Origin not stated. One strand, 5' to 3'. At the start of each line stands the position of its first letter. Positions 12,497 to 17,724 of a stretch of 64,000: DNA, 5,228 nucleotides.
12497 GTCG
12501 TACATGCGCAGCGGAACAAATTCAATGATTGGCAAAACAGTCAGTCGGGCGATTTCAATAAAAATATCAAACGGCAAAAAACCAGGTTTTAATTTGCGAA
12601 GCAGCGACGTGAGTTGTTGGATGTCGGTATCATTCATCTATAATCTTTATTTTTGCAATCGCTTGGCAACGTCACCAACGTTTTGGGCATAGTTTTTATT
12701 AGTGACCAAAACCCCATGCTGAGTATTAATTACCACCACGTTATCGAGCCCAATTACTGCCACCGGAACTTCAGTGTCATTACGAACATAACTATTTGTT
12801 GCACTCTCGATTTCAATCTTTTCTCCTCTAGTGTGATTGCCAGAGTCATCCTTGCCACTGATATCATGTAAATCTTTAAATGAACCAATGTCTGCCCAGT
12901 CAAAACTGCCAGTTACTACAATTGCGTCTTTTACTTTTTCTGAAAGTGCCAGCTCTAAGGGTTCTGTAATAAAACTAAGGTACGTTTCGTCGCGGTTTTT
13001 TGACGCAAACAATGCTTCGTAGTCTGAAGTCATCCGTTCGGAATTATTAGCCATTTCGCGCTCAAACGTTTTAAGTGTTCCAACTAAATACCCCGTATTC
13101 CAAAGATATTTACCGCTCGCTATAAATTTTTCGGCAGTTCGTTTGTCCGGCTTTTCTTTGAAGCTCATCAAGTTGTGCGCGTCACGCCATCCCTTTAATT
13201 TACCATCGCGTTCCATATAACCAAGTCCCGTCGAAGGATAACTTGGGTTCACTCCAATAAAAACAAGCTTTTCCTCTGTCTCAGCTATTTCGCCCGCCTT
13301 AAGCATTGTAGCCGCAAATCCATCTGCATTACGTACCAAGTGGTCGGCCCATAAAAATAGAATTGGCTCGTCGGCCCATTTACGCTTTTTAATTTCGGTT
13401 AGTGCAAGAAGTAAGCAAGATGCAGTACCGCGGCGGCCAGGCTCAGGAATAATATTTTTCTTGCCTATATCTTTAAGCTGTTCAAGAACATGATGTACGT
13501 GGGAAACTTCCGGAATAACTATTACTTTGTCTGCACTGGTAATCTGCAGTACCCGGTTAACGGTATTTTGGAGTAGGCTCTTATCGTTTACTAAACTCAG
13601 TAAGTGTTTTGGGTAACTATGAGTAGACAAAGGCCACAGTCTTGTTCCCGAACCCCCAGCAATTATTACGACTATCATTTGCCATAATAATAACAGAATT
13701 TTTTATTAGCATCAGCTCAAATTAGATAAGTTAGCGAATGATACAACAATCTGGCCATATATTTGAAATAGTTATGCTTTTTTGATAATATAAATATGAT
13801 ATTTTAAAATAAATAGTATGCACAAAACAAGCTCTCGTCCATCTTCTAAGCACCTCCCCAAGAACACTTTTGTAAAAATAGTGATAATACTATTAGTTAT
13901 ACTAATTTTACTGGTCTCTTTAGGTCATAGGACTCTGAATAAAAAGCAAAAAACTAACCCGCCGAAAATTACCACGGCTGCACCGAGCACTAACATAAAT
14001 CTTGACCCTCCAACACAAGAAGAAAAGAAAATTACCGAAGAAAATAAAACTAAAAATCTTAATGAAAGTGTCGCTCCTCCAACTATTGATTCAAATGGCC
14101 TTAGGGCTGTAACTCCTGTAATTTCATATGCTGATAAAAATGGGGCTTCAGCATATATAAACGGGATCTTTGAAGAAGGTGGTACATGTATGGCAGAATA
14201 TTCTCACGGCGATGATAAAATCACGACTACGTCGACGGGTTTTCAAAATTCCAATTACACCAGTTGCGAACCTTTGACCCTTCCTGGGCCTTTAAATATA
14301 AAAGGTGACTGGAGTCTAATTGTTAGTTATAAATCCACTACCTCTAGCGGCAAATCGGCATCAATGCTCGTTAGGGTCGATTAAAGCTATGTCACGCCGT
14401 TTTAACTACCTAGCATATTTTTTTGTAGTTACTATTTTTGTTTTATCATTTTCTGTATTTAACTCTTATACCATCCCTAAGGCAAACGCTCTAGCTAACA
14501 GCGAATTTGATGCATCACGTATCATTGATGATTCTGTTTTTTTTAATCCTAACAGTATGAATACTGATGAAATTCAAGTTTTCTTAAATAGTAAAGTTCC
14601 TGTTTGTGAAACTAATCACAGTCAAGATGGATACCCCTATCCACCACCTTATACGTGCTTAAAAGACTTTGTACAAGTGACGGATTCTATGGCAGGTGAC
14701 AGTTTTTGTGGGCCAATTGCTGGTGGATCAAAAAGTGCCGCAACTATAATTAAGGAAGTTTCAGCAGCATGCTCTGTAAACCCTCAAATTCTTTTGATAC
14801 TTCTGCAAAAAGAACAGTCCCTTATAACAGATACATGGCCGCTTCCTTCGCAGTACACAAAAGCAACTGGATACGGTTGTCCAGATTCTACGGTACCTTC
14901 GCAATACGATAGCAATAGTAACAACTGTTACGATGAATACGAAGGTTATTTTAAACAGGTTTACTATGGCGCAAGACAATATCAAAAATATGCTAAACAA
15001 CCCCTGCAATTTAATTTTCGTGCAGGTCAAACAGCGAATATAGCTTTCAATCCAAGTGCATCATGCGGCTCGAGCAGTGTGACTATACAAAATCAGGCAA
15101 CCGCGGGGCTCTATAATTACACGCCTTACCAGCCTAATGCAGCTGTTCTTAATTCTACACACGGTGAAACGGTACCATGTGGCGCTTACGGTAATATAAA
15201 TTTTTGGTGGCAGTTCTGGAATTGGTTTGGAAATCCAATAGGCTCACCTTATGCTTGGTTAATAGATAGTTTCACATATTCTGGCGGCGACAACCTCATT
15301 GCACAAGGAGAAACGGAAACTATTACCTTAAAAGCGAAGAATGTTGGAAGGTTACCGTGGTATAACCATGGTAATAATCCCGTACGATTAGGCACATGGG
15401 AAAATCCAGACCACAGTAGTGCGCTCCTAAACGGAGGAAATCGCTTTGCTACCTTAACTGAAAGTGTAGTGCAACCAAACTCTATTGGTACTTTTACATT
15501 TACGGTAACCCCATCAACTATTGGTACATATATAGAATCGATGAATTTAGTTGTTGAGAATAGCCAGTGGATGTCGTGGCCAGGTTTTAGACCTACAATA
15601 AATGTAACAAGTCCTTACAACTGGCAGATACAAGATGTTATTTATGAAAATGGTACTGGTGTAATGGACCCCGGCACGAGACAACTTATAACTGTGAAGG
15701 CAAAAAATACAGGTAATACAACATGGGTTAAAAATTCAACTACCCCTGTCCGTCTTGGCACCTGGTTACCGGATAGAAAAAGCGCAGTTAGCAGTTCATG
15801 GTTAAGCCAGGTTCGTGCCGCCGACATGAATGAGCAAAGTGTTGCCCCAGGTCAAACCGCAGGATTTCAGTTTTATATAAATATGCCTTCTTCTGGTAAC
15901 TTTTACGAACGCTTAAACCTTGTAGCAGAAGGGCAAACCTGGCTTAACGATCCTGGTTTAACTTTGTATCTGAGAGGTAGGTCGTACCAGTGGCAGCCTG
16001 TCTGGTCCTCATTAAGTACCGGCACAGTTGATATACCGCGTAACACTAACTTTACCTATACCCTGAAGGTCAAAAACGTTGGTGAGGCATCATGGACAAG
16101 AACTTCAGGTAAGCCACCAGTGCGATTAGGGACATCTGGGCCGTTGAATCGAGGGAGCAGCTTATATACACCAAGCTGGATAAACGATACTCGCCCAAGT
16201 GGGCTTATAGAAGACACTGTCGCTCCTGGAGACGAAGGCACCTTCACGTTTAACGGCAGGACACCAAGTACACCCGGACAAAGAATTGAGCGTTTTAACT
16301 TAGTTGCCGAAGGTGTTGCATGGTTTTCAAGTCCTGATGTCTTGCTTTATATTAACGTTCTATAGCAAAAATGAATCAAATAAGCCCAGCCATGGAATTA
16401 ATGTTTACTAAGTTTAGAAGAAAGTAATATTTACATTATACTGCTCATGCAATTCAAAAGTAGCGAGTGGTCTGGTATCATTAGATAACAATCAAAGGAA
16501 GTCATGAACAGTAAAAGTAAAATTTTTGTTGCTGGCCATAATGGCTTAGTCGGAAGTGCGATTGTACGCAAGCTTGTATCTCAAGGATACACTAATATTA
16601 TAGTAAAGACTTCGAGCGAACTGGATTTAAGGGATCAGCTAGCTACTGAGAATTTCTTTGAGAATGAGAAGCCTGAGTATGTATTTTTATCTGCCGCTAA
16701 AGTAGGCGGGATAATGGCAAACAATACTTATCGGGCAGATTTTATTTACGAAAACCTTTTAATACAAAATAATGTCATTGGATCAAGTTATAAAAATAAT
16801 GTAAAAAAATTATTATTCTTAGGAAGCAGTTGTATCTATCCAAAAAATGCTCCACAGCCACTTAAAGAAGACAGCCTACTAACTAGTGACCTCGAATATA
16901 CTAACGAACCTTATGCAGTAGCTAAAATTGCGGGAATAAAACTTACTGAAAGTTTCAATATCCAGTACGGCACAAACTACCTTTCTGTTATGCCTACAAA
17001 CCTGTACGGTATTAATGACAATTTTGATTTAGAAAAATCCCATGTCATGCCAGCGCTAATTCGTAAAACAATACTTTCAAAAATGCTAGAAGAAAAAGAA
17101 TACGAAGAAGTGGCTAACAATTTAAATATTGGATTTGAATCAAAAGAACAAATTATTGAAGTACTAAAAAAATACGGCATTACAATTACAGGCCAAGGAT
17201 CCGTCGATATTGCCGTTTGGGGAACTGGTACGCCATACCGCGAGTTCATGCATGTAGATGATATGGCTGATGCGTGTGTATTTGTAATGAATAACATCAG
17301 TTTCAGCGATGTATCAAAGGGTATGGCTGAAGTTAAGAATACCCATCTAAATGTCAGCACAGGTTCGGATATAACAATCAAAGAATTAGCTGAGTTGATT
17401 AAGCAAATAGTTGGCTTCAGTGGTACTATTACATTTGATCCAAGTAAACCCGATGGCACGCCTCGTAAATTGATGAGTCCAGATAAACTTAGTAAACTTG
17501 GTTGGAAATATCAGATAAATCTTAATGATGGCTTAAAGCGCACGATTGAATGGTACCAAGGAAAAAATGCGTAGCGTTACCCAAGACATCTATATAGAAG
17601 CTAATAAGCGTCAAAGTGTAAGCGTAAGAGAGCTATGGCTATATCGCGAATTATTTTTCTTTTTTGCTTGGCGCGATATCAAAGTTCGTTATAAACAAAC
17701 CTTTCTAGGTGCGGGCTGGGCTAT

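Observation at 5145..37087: ~32-kb surface-glycan locus with the hallmarks of ABC-transporter-dependent, cap-terminated synthesis plus two WaaL/PglL-like ligases in an organism expected to lack LPS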

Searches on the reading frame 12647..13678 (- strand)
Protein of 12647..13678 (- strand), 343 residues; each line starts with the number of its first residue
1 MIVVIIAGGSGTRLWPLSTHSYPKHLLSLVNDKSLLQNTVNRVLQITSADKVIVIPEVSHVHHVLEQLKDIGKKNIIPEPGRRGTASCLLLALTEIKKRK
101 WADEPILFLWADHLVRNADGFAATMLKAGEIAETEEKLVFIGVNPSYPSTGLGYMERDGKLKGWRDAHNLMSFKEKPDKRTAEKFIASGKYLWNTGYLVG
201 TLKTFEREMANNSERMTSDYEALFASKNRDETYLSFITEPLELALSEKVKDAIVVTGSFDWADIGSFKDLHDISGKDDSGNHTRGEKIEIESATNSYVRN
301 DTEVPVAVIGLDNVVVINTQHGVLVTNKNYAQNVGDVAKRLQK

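Call 4: search_protein_families(library=pfam, proteins=[window:12647-13678:-])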
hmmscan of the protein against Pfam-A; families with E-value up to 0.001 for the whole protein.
window:12647-13678:- (343 aa): 3 families
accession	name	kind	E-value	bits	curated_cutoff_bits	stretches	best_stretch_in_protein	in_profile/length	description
PF00483.29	NTP_transferase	-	8.1e-39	134.1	21.2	1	3-277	2-242/245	Nucleotidyl transferase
PF22640.1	ManC_GMP_beta-helix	-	5.4e-10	39.5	27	1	285-341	1-55/55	MannoseP isomerase/GMP-like beta-helix domain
PF12804.13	NTP_transf_3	-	1e-06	29.4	27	1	3-114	1-97/160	MobA-like NTP transferase domain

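Call 27: search_protein_families(library=ncbifam, proteins=[window:12647-13678:-], max_evalue=0.01)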
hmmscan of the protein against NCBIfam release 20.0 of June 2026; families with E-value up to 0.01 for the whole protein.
window:12647-13678:- (343 aa): 14 families
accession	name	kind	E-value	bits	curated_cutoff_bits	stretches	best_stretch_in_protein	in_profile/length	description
TIGR01479.1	GMP_PMI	equivalog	3.5e-73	247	372.95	1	1-342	1-346/467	mannose-1-phosphate guanylyltransferase/mannose-6-phosphate isomerase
NF012004.0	PRK15460.1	equivalog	1.4e-56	192.1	859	1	3-341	8-355/478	mannose-1-phosphate guanyltransferase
TIGR03992.1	Arch_glmU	subfamily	1.1e-10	41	292.1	1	1-119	1-113/393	bifunctional sugar-1-phosphate nucleotidylyltransferase/acetyltransferase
NF041173.1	Sug_nt_acttase_Thmprot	equivalog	2.2e-07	30.2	600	1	1-116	1-109/405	bifunctional sugar-1-phosphate nucleotidylyltransferase/acetyltransferase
NF001183.0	PRK00155.1-3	subfamily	1.2e-05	24.8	166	1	3-72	4-69/237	D-ribitol-5-phosphate cytidylyltransferase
TIGR01208.1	rmlA_long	equivalog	2.1e-05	23.6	320.25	1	4-87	3-87/353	glucose-1-phosphate thymidylyltransferase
NF041313.1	UDPGP_AglF_Halo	equivalog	5.8e-05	22.6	400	1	1-56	1-54/234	UTP--glucose-1-phosphate uridylyltransferase AglF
TIGR01173.1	glmU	equivalog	0.00018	20.5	366.85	1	2-122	2-111/452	bifunctional UDP-N-acetylglucosamine diphosphorylase/glucosamine-1-phosphate N-acetyltransferase GlmU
TIGR00453.1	ispD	equivalog_domain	0.00059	19.3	181.3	1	3-77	2-71/219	2-C-methyl-D-erythritol 4-phosphate cytidylyltransferase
NF001186.0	PRK00155.2-3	equivalog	0.0019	17.7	253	1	2-65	6-64/224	2-C-methyl-D-erythritol 4-phosphate cytidylyltransferase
NF045761.1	NAMPUrTaseMurU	equivalog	0.0024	17.8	250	1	1-66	1-61/226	N-acetylmuramate alpha-1-phosphate uridylyltransferase MurU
TIGR01207.1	rmlA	equivalog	0.0029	16.8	360.65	0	4-56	3-52/286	glucose-1-phosphate thymidylyltransferase RfbA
NF006899.0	PRK09382.1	equivalog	0.003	16.7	417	1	2-98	8-97/387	bifunctional 2-C-methyl-D-erythritol 4-phosphate cytidylyltransferase/2-C-methyl-D-erythritol 2,4-cyclodiphosphate synthase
TIGR02091.1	glgC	equivalog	0.0042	16.2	424.9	0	1-204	1-209/364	glucose-1-phosphate adenylyltransferase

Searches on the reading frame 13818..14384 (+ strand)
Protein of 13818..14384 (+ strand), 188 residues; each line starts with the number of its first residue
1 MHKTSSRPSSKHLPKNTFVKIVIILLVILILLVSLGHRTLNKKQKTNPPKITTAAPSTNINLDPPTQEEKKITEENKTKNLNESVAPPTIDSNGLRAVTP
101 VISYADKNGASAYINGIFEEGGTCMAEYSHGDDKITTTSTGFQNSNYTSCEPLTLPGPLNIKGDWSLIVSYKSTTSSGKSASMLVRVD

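Call 4: search_protein_families(library=pfam, proteins=[window:13818-14384:+])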
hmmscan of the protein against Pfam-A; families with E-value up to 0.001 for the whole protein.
window:13818-14384:+ (188 aa): 0 families

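Call 55: search_protein_families(library=pfam, proteins=[window:13818-14384:+], max_evalue=1)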
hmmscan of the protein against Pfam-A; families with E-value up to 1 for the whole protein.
window:13818-14384:+ (188 aa): 1 family
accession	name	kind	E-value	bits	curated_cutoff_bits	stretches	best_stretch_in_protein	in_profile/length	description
PF04277.18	OAD_gamma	-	0.025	15.7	27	1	21-59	13-51/76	Oxaloacetate decarboxylase, gamma chain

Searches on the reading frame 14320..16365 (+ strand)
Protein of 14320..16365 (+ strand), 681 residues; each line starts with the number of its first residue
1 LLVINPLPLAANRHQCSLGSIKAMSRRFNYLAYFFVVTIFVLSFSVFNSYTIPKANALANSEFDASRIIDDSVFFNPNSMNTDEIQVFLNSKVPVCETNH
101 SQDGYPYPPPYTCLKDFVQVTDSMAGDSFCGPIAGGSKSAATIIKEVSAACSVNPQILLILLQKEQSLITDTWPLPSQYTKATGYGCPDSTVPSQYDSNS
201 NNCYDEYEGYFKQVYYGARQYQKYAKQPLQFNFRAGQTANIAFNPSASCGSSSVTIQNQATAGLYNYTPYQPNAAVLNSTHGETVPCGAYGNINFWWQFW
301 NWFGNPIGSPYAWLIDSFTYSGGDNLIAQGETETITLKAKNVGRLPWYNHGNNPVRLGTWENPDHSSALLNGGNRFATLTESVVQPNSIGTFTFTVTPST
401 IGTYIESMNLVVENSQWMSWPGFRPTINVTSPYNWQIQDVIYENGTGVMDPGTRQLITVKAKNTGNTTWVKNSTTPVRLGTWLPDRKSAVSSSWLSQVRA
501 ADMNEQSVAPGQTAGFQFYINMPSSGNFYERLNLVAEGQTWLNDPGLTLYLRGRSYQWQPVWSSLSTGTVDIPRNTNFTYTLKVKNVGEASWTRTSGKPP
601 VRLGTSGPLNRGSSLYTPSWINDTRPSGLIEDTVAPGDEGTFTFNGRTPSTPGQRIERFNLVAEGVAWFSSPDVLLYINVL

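Call 4: search_protein_families(library=pfam, proteins=[window:14320-16365:+])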
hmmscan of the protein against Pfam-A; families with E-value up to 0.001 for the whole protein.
window:14320-16365:+ (681 aa): 1 family
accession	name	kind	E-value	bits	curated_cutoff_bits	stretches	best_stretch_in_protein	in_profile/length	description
PF16158.11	N_BRCA1_IG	-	5.2e-12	46.7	28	1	572-670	8-99/108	Ig-like domain from next to BRCA1 gene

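Call 53: search_solved_structures(query=window:14320-16365:+, max_evalue=1)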
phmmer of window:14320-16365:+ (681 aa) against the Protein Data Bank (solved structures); distinct sequences matched with E-value up to 1: 1.
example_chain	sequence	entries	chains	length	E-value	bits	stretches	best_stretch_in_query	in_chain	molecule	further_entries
9yig_H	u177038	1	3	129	0.075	14.5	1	284-324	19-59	V634-136 Fab heavy chain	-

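Call 55: search_protein_families(library=pfam, proteins=[window:14320-16365:+], max_evalue=1)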
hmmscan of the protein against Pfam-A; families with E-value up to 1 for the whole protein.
window:14320-16365:+ (681 aa): 2 families
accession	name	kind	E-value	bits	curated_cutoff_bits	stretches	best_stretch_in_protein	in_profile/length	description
PF16158.11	N_BRCA1_IG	-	5.2e-12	46.7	28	2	572-670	8-99/108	Ig-like domain from next to BRCA1 gene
PF07705.17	CARDB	-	0.21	12.2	22.7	0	574-595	17-38/101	CARDB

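Call 68: search_protein_families(library=pfam, alignment_id=A4, max_evalue=0.001)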
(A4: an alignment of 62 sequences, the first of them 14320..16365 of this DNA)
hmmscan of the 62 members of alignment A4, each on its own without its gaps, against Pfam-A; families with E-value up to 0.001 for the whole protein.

A. member 1, window:14320-16365:+ (681 aa): 1 family
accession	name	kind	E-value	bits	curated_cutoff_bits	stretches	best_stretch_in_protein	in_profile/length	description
PF16158.11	N_BRCA1_IG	-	5.2e-12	46.7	28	1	572-670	8-99/108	Ig-like domain from next to BRCA1 gene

B. families by the number of members that match (of 62 scanned): 27 families (the first 25 are shown)
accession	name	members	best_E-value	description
PF16158.11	N_BRCA1_IG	6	7.1e-17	Ig-like domain from next to BRCA1 gene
PF18885.6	DUF5648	3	2.4e-96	Domain of unknown function (DUF5648)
PF05108.18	T7SS_ESX1_EccB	3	5.9e-07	Type VII secretion system ESX-1, transport TM domain B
PF10633.15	NPCBM_assoc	3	4.8e-05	NPCBM-associated, NEW3 domain of alpha-galactosidase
PF07705.17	CARDB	2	5.2e-21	CARDB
PF13517.12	FG-GAP_3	2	4e-15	FG-GAP-like repeat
PF08672.17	ANAPC2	2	8.9e-09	Anaphase promoting complex (APC) subunit 2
PF16640.11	Big_3_5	2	3.8e-05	Bacterial Ig-like domain (group 3)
PF14200.12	RicinB_lectin_2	1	3.9e-41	Ricin-type beta-trefoil lectin domain-like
PF00652.28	Ricin_B_lectin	1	3e-19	Ricin-type beta-trefoil lectin domain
PF01453.30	B_lectin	1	2.8e-18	D-mannose binding lectin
PF01839.29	FG-GAP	1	2.7e-17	FG-GAP repeat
PF03984.19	DUF346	1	2.1e-14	Repeat of unknown function (DUF346)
PF00932.25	LTD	1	2.3e-10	Lamin Tail Domain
PF03896.21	TRAP_alpha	1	3.6e-09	Translocon-associated protein (TRAP), alpha subunit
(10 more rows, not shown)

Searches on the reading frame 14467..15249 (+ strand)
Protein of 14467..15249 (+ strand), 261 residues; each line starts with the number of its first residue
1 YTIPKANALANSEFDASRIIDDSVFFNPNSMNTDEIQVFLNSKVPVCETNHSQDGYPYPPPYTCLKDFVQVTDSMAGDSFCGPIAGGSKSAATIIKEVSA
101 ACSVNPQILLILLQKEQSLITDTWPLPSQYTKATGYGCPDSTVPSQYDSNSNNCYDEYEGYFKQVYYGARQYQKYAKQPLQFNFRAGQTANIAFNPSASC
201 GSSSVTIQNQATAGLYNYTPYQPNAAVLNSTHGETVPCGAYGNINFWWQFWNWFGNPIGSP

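Call 66: search_protein_representatives(protein=window:14467-15249:+)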
Query: 261 residues. Proteins with E-value up to 0.001 (for the whole library): 3497; up to 1e-10: 2541; up to 1e-30: 2003. The best 150 are listed.
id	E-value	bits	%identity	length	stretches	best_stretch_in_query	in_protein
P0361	2.3e-166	568.2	38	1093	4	4-256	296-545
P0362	5.6e-155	530.9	41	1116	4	9-256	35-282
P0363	1.1e-117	408.6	38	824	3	9-258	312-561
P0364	7.8e-90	317.3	59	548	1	4-256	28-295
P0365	1.8e-88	312.8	63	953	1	3-256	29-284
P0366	2.3e-88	312.5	57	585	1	3-261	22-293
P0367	3.5e-87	308.6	58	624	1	4-260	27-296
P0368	6.2e-84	297.9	57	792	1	3-259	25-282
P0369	1.4e-83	296.8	56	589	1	5-261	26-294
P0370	1.5e-83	296.7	57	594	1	5-259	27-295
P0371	3.7e-82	292.1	54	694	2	52-257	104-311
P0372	5.7e-82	291.5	55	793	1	3-259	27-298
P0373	5.2e-81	288.3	56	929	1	6-259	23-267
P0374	4.3e-80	285.3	59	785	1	3-256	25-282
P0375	2.7e-79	282.7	62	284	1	6-248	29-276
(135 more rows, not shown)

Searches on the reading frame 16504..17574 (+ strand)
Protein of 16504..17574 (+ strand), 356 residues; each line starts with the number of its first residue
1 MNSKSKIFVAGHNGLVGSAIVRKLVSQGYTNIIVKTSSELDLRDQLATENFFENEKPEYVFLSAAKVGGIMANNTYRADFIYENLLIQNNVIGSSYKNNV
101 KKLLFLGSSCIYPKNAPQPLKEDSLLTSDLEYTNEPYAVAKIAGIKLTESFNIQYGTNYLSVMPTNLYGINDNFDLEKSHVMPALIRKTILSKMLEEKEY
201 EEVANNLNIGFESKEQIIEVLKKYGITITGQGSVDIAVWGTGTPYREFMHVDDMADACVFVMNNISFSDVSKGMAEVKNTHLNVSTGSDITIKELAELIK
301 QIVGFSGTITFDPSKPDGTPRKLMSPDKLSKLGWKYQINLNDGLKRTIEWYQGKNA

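Call 5: search_protein_families(library=pfam, proteins=[window:16504-17574:+])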
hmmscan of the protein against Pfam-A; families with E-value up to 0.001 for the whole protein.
window:16504-17574:+ (356 aa): 3 families
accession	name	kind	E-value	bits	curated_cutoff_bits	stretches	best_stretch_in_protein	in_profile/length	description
PF01370.27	Epimerase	-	3.5e-55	187.5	20.9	2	7-193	1-197/240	NAD dependent epimerase/dehydratase family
PF16363.11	GDP_Man_Dehyd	-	1.2e-12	48.4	27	1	40-184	59-200/332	GDP-mannose 4,6 dehydratase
PF04321.23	RmlD_sub_bind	-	1.3e-05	24.9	27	1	6-65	2-60/287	RmlD substrate binding domain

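Call 27: search_protein_families(library=ncbifam, proteins=[window:16504-17574:+], max_evalue=0.01)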
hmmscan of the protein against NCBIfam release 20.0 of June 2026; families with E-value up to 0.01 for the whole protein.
window:16504-17574:+ (356 aa): 13 families
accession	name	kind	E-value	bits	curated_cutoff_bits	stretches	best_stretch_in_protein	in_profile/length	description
NF047922.1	GDPFucSynFcl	equivalog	8.7e-137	455.6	500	2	4-199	2-196/308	GDP-L-fucose synthase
TIGR01181.1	dTDP_gluc_dehyt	equivalog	1.6e-14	53.8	365.1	1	235-354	204-314/321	dTDP-glucose 4,6-dehydratase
TIGR01179.1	galE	equivalog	2.3e-14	53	262.3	2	242-352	222-326/332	UDP-glucose 4-epimerase GalE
TIGR04180.1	EDH_00030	hypoth_equivalog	2.6e-11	43.2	475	1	58-173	72-181/297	NAD-dependent 4,6-dehydratase LegB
NF007582.0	PRK10217.1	equivalog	9.3e-09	34.8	698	1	235-353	213-333/355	dTDP-glucose 4,6-dehydratase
NF007490.0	PRK10084.1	subfamily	1.5e-08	34.1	649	1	235-352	220-335/361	dTDP-glucose 4,6-dehydratase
TIGR03466.1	HpnA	hypoth_equivalog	0.00017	20.6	367.65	1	6-51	2-48/327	hopanoid-associated sugar epimerase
TIGR01214.1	rmlD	equivalog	0.00019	20.7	224.05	1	6-65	1-59/285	dTDP-4-dehydrorhamnose reductase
NF007956.0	PRK10675.1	subfamily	0.0017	17.6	394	0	241-351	226-329/338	UDP-glucose 4-epimerase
TIGR02622.1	CDP_4_6_dhtase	equivalog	0.0021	17.2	278.45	0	326-352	305-331/352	CDP-glucose 4,6-dehydratase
TIGR02197.1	heptose_epim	equivalog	0.0036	16.5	274.6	0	7-35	1-29/316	ADP-glyceromanno-heptose 6-epimerase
TIGR01777.1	yfcH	hypoth_equivalog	0.0047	16.5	207.35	0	7-39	1-33/292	TIGR01777 family oxidoreductase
NF004200.0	PRK05653.1-5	equivalog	0.0072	15.9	273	0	5-47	3-44/242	3-oxoacyl-ACP reductase FabG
